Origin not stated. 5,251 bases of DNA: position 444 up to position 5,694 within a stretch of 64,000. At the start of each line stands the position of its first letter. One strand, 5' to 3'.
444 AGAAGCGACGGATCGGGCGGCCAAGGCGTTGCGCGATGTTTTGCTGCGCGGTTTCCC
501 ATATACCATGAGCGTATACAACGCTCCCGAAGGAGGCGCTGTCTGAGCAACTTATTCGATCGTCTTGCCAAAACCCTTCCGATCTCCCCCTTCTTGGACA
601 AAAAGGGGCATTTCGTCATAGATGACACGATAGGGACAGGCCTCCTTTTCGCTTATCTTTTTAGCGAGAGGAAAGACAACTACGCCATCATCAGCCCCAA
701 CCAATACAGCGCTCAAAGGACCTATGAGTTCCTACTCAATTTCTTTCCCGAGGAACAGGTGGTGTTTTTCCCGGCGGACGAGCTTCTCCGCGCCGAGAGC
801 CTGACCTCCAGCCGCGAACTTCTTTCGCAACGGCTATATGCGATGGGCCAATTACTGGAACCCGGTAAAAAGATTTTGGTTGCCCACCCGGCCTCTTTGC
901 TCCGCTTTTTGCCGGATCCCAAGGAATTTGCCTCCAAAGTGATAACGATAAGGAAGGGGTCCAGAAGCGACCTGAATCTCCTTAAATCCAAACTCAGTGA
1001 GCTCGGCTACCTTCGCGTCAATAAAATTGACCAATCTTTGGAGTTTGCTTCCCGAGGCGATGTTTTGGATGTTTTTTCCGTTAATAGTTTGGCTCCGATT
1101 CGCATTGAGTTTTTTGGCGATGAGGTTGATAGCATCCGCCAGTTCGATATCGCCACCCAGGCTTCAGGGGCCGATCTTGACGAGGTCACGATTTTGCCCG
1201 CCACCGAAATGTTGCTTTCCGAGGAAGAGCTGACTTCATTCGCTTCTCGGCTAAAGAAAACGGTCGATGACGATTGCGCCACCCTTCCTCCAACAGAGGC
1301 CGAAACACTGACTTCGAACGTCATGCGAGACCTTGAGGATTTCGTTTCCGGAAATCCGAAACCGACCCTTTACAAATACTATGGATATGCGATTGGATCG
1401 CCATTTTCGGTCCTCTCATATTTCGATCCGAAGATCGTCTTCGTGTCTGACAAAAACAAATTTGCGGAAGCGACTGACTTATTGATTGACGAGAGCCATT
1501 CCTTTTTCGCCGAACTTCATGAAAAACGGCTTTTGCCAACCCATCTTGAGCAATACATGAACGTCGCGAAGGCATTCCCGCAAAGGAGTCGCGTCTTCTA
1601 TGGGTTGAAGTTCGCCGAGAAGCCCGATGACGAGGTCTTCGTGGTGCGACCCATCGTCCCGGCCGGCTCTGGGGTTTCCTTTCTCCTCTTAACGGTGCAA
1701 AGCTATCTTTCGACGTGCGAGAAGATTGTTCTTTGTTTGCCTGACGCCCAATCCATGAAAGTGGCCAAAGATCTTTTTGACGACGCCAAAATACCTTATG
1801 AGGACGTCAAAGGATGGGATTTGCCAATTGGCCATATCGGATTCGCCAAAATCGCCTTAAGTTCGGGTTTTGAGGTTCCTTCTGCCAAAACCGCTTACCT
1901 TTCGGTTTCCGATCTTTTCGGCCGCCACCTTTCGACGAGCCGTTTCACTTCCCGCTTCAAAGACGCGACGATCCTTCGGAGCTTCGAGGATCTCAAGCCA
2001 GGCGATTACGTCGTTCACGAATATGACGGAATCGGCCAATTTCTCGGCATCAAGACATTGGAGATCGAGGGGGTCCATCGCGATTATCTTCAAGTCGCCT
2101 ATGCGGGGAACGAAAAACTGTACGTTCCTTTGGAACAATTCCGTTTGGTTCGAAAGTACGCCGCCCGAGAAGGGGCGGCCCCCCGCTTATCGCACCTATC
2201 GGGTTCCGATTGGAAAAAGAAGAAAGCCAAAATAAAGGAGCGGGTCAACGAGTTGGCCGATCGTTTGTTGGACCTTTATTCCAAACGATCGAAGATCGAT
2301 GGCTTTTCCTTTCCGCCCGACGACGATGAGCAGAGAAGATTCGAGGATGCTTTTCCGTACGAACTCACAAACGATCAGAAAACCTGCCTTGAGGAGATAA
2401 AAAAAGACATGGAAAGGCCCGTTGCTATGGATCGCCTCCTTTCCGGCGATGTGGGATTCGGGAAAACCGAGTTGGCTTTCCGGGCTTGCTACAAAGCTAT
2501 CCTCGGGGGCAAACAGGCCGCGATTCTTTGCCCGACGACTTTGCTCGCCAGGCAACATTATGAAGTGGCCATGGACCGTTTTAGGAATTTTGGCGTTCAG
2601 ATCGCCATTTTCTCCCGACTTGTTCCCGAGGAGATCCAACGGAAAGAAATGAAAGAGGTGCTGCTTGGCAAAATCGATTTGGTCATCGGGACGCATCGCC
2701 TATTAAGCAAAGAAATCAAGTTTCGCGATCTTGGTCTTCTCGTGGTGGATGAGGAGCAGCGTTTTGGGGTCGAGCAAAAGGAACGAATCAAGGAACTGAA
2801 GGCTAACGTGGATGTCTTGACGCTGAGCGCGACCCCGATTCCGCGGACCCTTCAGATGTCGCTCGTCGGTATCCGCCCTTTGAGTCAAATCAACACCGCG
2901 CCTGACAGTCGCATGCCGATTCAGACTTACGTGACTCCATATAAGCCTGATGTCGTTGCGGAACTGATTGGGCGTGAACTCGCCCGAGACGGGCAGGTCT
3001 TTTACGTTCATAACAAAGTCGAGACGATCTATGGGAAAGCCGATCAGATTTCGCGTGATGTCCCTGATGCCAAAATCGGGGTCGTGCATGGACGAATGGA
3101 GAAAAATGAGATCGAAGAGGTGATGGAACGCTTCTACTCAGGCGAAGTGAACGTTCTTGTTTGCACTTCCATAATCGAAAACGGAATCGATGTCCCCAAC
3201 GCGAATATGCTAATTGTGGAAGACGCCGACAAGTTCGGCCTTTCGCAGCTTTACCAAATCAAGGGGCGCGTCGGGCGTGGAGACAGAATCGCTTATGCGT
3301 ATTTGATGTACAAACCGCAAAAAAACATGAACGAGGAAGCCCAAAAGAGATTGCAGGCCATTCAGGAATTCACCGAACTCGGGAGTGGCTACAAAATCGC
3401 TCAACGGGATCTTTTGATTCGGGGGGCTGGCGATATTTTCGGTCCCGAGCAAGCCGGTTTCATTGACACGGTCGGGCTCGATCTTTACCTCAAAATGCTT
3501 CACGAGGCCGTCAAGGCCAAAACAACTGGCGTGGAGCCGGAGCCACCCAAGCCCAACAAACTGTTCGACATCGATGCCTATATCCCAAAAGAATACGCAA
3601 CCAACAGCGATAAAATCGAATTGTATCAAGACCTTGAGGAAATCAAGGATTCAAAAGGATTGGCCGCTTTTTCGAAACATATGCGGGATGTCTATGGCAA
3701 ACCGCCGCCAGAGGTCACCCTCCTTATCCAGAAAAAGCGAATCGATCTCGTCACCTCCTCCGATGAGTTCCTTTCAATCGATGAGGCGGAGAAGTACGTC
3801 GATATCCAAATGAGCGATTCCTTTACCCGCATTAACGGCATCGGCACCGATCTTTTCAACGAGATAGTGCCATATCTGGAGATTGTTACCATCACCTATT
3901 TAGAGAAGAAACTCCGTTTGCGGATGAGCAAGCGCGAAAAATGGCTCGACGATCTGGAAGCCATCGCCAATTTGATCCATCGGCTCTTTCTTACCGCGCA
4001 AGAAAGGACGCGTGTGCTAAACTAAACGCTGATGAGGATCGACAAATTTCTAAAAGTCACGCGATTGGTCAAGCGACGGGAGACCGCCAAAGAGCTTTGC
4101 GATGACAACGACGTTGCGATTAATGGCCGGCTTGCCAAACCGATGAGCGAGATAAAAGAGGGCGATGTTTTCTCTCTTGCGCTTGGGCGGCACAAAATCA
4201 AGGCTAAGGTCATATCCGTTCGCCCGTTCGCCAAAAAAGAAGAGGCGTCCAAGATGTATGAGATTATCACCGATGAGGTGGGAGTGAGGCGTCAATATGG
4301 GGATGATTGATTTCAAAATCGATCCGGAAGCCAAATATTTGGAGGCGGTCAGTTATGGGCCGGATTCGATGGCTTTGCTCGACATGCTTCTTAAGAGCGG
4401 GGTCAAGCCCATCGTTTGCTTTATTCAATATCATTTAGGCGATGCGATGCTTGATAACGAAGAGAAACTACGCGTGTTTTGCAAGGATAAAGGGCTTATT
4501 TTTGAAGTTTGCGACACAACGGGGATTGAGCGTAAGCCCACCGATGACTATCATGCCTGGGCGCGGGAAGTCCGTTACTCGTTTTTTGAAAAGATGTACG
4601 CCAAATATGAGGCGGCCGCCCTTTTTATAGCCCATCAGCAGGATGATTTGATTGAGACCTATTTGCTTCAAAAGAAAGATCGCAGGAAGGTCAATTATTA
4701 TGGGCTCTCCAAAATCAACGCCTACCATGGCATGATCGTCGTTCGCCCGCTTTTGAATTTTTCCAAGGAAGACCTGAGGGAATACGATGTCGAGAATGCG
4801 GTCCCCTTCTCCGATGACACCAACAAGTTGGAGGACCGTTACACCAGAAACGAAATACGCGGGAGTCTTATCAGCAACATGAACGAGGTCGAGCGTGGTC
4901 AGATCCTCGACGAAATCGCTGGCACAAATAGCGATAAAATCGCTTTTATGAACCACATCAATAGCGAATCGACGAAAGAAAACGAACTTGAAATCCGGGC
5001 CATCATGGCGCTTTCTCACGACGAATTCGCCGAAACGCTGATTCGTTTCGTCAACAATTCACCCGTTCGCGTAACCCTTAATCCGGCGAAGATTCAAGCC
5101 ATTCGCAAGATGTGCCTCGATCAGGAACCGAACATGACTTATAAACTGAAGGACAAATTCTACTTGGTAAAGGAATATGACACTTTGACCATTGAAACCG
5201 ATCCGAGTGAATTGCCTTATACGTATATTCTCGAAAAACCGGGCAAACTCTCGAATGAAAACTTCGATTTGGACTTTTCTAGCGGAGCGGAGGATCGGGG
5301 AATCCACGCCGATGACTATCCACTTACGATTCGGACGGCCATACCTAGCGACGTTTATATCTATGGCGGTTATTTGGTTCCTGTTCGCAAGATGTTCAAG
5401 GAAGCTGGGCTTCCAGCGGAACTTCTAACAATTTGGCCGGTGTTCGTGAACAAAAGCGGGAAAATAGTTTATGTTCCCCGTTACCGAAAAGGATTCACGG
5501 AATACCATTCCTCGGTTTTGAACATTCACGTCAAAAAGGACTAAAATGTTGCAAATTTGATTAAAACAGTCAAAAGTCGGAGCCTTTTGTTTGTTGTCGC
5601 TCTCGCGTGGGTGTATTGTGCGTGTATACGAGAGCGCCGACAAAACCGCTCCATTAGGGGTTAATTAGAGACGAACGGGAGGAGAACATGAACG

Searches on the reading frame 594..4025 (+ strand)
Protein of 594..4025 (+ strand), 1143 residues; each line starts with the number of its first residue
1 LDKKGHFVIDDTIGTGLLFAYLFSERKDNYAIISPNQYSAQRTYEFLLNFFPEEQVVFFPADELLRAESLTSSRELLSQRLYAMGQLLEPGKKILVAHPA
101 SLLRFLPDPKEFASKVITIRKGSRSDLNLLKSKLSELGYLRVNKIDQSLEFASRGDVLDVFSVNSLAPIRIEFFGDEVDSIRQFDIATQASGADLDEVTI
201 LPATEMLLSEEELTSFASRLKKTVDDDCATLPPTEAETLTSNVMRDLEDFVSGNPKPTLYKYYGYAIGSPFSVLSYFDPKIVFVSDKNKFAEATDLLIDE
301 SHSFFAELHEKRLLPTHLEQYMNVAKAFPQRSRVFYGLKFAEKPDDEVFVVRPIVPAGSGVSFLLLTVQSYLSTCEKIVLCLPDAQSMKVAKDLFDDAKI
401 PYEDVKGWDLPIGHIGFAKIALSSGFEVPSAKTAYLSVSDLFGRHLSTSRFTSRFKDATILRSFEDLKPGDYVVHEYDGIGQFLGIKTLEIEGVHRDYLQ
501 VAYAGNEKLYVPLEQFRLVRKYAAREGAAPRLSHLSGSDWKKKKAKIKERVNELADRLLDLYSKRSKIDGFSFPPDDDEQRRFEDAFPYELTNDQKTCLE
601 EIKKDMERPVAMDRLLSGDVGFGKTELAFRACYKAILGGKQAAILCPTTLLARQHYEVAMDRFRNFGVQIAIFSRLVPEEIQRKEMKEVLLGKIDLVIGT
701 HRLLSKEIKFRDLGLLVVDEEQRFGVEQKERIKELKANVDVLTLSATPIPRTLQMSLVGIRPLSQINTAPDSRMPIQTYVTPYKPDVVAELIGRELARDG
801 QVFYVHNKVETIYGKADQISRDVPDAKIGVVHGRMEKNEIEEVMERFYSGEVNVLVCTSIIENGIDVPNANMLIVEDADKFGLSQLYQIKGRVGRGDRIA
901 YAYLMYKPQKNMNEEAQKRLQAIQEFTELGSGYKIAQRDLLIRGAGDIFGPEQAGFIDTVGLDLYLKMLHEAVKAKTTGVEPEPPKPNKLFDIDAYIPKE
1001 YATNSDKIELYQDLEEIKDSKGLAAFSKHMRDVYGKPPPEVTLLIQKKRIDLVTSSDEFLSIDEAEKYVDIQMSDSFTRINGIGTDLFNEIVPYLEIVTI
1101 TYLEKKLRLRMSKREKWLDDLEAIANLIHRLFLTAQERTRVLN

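Call 54: search_protein_families(library=ncbifam, max_evalue=1e-10, proteins=[window:594-4025:+])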
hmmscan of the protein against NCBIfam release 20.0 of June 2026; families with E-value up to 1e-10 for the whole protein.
window:594-4025:+ (1143 aa): 21 families
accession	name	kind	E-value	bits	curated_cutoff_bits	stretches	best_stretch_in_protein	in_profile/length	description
TIGR00580.2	mfd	equivalog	4.9e-289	961.7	800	1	134-1061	1-905/907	transcription-repair coupling factor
NF007966.0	PRK10689.1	equivalog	3.7e-204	680.7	1329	2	425-1056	433-1072/1148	transcription-repair coupling factor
NF008165.0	PRK10917.1-3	equivalog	1.1e-121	407.5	711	1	563-959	237-637/692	ATP-dependent DNA helicase RecG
NF008168.0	PRK10917.2-2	equivalog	1.6e-121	407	718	1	563-978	335-761/795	ATP-dependent DNA helicase RecG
TIGR00643.1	recG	equivalog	5.9e-118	395.2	659.4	1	558-958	203-609/629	ATP-dependent DNA helicase RecG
NF008170.0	PRK10917.2-4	equivalog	2.7e-99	333.3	975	1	576-960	386-774/826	ATP-dependent DNA helicase RecG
NF008164.0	PRK10917.1-2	equivalog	1.6e-97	327.5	785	1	564-956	250-645/704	ATP-dependent DNA helicase RecG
NF008163.0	PRK10917.1-1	equivalog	4.9e-95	319.3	796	1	551-959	226-645/692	ATP-dependent DNA helicase RecG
NF008166.0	PRK10917.1-4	equivalog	3.6e-94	316.2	864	1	579-955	265-654/705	ATP-dependent DNA helicase RecG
NF008167.0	PRK10917.2-1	equivalog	3.1e-84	283.5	995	2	580-788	274-498/744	ATP-dependent DNA helicase RecG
NF008169.0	PRK10917.2-3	equivalog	1.2e-55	189.3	555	1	558-955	199-581/610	ATP-dependent DNA helicase RecG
NF003673.1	PRK05298.1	equivalog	4.8e-27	94.6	743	1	70-249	110-293/653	excinuclease ABC subunit UvrB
TIGR00631.1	uvrb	equivalog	1.2e-26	93.2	750.1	1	69-250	109-294/658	excinuclease ABC subunit UvrB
NF004070.0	PRK05580.2-2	equivalog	7.7e-19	67.3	921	1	576-732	182-333/729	primosomal protein N'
NF004066.1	PRK05580.1-3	equivalog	2.7e-18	65.7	813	1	578-730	240-385/788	primosomal protein N'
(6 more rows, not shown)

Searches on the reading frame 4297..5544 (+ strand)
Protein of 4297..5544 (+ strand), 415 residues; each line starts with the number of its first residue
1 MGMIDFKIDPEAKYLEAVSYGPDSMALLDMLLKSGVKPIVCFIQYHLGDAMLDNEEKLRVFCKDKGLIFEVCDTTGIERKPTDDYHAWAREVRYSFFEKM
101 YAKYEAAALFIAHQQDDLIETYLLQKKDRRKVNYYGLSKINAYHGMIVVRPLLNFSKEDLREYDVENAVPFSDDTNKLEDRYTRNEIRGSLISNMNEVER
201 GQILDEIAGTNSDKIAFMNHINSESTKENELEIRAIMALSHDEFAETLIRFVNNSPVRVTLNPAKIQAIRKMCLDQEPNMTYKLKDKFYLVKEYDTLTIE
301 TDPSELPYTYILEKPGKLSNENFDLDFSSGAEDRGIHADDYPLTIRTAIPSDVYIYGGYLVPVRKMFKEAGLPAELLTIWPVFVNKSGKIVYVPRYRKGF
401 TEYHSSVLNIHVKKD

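Call 54: search_protein_families(library=ncbifam, max_evalue=1e-10, proteins=[window:4297-5544:+])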
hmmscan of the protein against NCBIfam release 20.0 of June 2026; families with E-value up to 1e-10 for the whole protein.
window:4297-5544:+ (415 aa): 2 families
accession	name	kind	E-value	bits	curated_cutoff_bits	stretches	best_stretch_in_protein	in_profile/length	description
TIGR02432.1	lysidine_TilS_N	equivalog_domain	1.3e-36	126.4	93.6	1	14-192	2-188/189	tRNA lysidine(34) synthetase TilS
NF007942.0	PRK10660.1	equivalog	1.5e-12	47.1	606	1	8-196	14-204/439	tRNA lysidine(34) synthetase TilS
